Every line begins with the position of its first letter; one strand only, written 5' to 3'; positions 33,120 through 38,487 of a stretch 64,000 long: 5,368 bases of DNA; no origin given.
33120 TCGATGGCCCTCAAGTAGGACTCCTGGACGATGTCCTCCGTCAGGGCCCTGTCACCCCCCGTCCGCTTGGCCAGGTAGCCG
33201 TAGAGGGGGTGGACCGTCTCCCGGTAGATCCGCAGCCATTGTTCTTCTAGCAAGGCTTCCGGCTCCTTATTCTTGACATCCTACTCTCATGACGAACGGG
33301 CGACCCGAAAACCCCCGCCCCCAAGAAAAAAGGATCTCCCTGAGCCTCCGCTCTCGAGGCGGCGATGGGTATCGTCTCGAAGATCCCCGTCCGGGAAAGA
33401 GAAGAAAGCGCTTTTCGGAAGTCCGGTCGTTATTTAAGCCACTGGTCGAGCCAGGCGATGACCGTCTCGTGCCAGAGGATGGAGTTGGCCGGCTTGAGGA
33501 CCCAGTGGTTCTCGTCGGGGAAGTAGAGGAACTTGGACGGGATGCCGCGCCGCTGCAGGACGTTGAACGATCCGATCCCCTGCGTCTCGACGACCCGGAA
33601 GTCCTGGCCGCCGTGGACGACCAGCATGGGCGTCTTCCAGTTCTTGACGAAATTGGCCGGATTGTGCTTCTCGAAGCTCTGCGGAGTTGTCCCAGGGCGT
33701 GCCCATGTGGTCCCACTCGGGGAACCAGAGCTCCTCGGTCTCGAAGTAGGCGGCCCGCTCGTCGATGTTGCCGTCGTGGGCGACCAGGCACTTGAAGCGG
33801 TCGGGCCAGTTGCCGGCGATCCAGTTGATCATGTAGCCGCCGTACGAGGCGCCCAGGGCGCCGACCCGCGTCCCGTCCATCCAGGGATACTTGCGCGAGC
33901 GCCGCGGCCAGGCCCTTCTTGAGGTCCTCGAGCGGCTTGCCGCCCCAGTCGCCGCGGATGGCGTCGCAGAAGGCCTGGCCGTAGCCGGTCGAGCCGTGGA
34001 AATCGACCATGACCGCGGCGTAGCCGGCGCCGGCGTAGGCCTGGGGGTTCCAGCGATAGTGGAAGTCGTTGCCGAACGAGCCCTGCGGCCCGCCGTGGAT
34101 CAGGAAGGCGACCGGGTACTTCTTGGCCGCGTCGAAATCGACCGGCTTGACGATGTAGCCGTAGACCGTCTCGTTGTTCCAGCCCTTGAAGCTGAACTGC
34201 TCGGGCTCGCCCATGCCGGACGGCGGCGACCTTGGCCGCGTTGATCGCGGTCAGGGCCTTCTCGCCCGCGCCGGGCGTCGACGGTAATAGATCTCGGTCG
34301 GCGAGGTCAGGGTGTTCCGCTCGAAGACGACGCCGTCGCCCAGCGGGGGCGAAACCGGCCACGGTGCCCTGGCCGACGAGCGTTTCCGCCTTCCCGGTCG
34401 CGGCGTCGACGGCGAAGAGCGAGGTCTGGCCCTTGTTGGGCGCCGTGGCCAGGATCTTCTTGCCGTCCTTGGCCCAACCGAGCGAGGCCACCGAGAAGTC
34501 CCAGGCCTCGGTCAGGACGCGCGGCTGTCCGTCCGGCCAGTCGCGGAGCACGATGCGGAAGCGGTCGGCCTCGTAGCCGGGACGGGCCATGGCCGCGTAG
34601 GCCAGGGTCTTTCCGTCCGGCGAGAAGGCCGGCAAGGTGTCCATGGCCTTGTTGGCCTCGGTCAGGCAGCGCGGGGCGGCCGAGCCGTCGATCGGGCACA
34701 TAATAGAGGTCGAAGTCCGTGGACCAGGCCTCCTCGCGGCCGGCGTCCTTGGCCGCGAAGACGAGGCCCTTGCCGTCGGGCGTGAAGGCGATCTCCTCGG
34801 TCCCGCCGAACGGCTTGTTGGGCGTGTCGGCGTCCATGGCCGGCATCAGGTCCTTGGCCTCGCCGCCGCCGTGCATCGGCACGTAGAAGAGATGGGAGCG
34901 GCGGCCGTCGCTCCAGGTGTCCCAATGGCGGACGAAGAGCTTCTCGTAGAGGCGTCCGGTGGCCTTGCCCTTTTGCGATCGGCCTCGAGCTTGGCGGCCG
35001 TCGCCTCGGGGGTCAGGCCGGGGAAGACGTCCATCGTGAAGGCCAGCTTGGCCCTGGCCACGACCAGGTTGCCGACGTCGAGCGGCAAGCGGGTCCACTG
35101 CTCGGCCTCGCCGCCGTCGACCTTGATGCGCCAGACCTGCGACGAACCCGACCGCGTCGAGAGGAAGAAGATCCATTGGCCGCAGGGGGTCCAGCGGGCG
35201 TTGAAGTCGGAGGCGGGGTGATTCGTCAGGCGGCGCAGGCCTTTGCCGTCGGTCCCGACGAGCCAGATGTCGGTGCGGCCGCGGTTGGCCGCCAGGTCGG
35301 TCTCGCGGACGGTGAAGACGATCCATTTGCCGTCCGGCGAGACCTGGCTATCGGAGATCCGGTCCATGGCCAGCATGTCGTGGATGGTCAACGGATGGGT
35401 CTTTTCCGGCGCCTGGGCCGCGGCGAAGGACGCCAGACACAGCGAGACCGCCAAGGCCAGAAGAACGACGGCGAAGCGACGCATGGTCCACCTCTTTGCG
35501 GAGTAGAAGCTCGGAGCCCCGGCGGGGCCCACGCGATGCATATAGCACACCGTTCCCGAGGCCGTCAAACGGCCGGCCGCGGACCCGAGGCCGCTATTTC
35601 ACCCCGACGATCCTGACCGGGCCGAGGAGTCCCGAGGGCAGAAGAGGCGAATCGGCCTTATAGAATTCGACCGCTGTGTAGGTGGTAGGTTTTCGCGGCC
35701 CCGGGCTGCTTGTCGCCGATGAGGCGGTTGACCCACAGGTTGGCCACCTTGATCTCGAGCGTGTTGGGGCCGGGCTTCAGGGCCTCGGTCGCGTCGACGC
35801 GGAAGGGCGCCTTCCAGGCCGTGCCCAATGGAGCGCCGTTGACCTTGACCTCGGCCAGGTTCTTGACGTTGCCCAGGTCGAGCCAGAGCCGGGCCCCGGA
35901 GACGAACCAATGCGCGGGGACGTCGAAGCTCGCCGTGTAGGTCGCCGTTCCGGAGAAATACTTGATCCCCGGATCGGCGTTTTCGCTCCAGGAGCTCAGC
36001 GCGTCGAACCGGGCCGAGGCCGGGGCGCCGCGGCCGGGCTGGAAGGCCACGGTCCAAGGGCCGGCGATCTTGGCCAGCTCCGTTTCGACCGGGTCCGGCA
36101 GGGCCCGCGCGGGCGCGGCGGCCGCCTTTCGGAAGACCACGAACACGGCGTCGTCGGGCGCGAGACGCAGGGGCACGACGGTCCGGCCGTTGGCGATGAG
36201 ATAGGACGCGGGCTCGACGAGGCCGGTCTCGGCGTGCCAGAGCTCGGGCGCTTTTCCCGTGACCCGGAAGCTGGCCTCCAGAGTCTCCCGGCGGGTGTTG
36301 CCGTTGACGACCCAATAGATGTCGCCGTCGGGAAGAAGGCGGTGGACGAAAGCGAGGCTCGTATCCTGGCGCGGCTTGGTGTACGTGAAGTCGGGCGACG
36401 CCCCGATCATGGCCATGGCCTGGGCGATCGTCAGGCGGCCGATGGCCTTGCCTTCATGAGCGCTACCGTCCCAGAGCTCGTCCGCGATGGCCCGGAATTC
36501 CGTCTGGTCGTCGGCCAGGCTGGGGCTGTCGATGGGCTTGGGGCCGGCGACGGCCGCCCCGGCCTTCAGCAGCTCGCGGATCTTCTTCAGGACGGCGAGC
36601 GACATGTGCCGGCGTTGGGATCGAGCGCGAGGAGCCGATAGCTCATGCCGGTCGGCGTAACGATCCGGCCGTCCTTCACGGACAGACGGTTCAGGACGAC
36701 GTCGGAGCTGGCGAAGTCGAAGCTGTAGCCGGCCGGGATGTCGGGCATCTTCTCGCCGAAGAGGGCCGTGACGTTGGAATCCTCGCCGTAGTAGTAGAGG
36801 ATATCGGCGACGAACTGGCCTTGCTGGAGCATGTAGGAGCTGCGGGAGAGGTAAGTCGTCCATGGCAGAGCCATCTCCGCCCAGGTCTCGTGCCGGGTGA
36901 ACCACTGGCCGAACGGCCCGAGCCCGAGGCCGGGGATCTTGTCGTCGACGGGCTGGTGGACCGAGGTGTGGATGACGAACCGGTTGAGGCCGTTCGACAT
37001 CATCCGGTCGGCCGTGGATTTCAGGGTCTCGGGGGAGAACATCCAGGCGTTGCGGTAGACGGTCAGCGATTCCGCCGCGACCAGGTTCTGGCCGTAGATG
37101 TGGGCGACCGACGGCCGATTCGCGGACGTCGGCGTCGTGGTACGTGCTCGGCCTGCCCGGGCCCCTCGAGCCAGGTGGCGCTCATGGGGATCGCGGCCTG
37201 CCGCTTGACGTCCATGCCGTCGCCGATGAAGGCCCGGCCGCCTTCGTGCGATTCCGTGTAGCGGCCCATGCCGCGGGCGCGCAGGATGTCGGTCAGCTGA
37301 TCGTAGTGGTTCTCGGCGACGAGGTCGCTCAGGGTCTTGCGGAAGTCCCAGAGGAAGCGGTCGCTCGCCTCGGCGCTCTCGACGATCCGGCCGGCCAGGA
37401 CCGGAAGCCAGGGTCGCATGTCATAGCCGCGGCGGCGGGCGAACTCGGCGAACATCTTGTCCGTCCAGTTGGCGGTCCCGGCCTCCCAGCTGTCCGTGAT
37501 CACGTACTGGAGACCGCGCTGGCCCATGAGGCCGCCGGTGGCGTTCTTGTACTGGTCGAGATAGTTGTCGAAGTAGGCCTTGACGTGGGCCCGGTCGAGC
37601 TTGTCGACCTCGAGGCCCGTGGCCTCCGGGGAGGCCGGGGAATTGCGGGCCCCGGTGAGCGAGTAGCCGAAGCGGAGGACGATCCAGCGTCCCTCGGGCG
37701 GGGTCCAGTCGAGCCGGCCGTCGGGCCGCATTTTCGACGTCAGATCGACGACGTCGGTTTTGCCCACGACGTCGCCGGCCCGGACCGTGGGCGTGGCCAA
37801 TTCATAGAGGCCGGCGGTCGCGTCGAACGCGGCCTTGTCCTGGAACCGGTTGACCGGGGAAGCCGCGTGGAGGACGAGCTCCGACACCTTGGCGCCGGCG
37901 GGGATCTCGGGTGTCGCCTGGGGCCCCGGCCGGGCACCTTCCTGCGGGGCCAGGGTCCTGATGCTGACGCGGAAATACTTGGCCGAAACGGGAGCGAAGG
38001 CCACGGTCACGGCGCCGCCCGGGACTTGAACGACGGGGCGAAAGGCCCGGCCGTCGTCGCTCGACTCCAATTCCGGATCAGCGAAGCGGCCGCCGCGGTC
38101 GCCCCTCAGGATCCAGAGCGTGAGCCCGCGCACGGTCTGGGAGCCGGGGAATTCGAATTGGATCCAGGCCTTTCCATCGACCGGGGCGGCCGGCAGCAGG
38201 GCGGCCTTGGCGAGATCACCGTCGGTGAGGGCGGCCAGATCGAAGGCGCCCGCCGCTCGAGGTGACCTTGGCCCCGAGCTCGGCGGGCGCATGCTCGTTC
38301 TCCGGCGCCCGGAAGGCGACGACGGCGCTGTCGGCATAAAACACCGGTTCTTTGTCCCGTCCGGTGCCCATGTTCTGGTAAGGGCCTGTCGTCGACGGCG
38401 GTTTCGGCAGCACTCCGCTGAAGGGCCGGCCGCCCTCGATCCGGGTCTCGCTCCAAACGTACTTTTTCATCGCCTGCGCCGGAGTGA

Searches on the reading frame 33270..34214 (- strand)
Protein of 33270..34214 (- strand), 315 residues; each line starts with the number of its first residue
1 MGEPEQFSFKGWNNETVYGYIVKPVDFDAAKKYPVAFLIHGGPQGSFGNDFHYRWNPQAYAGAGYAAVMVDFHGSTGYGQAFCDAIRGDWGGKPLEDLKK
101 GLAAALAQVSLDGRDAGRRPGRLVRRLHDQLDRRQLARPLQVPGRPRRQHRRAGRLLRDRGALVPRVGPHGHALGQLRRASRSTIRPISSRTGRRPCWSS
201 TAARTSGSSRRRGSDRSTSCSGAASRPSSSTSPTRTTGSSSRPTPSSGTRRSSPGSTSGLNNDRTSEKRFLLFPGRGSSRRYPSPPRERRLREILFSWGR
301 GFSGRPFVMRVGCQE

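Call 91: search_protein_families(library=pfam, proteins=[window:33270-34214:-], max_evalue=0.001)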
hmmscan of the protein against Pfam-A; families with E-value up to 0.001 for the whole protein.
window:33270-34214:- (315 aa): 1 family
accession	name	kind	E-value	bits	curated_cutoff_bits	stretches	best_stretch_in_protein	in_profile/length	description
PF00326.27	Peptidase_S9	-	1.9e-11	44.3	22.6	1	52-111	2-61/213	Prolyl oligopeptidase family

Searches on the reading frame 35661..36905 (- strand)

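Call 33: search_protein_families(library=pfam, proteins=[window:35661-36905:-], max_evalue=0.001)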
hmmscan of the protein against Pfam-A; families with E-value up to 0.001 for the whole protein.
window:35661-36905:- (415 aa): 3 families
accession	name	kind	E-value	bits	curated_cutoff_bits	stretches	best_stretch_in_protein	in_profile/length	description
PF17132.9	Glyco_hydro_106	-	3.2e-39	135.5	29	1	97-236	600-742/743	alpha-L-rhamnosidase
PF22666.2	Glyco_hydro_2_N2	-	2.1e-07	31.6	27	1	320-393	49-123/167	Glycosyl hydrolase 2 galactose-binding domain-like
PF02837.24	Glyco_hydro_2_N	-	0.00024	21.5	28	1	310-401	56-147/169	Glycosyl hydrolases family 2, sugar binding domain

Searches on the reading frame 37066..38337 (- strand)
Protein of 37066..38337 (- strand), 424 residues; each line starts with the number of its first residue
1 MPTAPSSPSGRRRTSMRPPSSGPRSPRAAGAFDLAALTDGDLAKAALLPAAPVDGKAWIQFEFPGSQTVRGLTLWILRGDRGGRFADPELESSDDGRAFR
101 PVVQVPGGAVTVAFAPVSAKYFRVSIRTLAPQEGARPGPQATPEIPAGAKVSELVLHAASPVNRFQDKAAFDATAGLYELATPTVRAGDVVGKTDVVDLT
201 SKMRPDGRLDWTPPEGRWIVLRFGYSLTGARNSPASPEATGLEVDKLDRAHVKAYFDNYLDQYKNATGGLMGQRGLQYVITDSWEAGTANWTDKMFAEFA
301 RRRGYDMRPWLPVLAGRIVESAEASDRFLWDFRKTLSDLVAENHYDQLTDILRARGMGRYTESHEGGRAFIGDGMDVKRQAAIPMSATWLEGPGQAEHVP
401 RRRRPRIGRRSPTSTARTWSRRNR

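Call 33: search_protein_families(library=pfam, proteins=[window:37066-38337:-], max_evalue=0.001)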
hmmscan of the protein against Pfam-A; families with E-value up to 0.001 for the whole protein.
window:37066-38337:- (424 aa): 2 families
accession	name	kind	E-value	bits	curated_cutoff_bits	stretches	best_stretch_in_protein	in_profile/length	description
PF17132.9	Glyco_hydro_106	-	3.3e-111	373.5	29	1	124-396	175-420/743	alpha-L-rhamnosidase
PF00754.31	F5_F8_type_C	-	1.9e-06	28.5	28.2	1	33-128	13-114/127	F5/8 type C domain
